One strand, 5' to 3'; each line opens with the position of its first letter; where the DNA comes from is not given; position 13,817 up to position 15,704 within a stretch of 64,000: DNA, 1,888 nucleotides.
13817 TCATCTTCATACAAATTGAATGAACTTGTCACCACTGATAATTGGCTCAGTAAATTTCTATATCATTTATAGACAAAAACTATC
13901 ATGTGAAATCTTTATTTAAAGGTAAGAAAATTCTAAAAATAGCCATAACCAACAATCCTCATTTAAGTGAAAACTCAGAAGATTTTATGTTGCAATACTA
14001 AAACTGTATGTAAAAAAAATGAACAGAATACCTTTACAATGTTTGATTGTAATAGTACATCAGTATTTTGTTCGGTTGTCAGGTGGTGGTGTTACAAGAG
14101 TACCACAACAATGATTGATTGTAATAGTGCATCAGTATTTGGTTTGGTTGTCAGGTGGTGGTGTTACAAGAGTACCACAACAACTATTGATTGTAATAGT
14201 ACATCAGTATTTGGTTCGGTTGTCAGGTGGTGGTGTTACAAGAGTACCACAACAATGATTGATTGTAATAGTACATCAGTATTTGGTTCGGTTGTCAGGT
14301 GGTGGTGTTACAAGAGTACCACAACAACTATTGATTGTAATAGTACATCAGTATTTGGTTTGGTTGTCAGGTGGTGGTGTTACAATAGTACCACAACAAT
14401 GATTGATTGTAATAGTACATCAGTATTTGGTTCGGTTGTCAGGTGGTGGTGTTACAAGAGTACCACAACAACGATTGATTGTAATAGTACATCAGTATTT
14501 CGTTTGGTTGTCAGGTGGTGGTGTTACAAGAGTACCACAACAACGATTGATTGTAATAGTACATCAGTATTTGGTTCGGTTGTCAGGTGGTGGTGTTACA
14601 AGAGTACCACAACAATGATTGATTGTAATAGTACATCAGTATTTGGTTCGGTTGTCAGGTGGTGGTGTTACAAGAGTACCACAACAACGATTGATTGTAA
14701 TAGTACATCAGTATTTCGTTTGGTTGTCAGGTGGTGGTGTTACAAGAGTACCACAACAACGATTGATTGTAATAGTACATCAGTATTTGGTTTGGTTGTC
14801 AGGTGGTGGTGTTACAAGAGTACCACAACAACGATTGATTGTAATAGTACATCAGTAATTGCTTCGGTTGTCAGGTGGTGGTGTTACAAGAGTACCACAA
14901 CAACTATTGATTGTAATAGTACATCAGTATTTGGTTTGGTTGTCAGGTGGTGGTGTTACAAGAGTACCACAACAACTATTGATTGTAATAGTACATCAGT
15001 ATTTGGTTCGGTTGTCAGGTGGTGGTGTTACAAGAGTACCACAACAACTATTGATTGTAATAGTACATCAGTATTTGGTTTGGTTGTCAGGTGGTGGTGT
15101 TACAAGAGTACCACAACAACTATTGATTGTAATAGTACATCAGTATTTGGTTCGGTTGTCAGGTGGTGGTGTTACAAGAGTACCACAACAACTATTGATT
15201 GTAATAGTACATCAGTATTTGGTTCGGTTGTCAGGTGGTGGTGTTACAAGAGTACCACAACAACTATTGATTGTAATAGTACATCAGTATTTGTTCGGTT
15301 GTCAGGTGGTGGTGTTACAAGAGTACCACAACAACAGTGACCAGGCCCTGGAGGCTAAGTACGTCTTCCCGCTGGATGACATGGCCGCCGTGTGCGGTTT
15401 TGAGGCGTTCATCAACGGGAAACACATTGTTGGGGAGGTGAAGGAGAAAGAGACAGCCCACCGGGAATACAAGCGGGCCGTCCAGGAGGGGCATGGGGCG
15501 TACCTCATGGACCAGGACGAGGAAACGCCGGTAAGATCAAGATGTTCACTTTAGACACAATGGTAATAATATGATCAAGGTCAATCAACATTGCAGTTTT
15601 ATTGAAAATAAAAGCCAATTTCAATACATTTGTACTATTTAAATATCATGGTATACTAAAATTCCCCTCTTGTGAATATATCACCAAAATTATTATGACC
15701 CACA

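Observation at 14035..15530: Minisatellite built from ~17 tandem copies of the exon-14 3' splice site plus first 30 nt of the exon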

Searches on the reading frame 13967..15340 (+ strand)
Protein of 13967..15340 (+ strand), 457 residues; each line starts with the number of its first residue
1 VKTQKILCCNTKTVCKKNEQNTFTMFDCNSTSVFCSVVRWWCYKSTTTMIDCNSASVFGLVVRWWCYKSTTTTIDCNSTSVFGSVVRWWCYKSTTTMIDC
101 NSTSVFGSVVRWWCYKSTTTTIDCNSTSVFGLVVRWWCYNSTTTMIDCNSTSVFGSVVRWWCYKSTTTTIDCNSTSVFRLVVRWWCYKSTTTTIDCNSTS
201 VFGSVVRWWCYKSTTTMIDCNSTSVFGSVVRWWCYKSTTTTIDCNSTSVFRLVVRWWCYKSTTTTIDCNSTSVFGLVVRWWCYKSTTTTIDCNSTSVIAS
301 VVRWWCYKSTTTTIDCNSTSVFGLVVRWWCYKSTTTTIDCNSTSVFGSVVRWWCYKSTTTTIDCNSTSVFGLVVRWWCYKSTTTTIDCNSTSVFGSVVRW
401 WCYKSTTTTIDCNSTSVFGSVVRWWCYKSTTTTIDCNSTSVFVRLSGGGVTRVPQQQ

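Call 42: find_encoding_contigs(protein=window:13967-15340:+, flank=3000, max_places=5)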
Protein window:13967-15340:+ (457 aa): no gene with exactly this product is on record in the collection.

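Call 49: search_protein_representatives(protein=window:13967-15340:+)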
Query: 457 residues. Proteins with E-value up to 0.001 (for the whole library): 46; up to 1e-10: 13; up to 1e-30: 1. The best 46 are listed.
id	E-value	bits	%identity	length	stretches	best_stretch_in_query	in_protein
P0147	1.8e-31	125.5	18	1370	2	41-421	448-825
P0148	1.2e-26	109.6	16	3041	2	29-432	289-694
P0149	3.2e-25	104.9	32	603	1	59-412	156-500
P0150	1.2e-14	70.0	18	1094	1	52-441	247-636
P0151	1.8e-14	69.4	15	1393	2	65-402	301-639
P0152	8.2e-13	64.0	14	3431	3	101-436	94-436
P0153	3.3e-12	62.0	19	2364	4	47-425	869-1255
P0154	7.1e-12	60.9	20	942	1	118-436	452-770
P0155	3.0e-11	58.8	26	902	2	219-429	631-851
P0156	4.3e-11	58.3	17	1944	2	88-425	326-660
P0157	5.9e-11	57.8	26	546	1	170-439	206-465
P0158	7.5e-11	57.5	19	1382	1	48-359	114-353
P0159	8.9e-11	57.2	29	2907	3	49-413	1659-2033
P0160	3.3e-10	55.4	19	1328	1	106-401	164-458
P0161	4.7e-10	54.8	33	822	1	118-394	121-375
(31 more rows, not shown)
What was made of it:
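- HMMER E-values down to 1.8e-31 in the exhaustive search (call 49).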

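Call 52: search_protein_families(library=pfam, proteins=[window:13967-15340:+], max_evalue=0.01)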
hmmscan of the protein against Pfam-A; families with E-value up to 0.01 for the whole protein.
window:13967-15340:+ (457 aa): 2 families
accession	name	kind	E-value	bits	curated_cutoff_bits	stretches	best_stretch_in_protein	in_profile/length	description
PF16682.11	MSL2-CXC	-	2.2e-06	28.1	26.7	0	111-125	26-40/55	CXC domain of E3 ubiquitin-protein ligase MSL2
PF14214.11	Helitron_like_N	-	9.8e-05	23.1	28.9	0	204-233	145-174/191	Helitron helicase-like domain at N-terminus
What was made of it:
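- A sub-threshold Helitron_like_N Pfam line (call 52). The Pfam lines have no stretch that passes on its own, and the Helitron_like_N line is also below its cut-off (call 52).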

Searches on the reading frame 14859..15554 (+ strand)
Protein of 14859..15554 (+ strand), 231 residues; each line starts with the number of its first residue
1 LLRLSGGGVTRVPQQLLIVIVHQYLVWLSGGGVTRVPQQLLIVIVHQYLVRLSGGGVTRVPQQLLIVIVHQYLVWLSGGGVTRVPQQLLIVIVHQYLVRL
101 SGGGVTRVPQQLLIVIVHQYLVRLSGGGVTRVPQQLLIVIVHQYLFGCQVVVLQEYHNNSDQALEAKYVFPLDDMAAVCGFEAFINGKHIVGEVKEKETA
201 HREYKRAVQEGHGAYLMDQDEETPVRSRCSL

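Call 41: find_encoding_contigs(protein=window:14859-15554:+, flank=3000, max_places=5)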
Protein window:14859-15554:+ (231 aa): no gene with exactly this product is on record in the collection.
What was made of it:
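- Tried and rejected: Exact-identity look-ups of both array ORFs were not on record (calls 41, 42).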
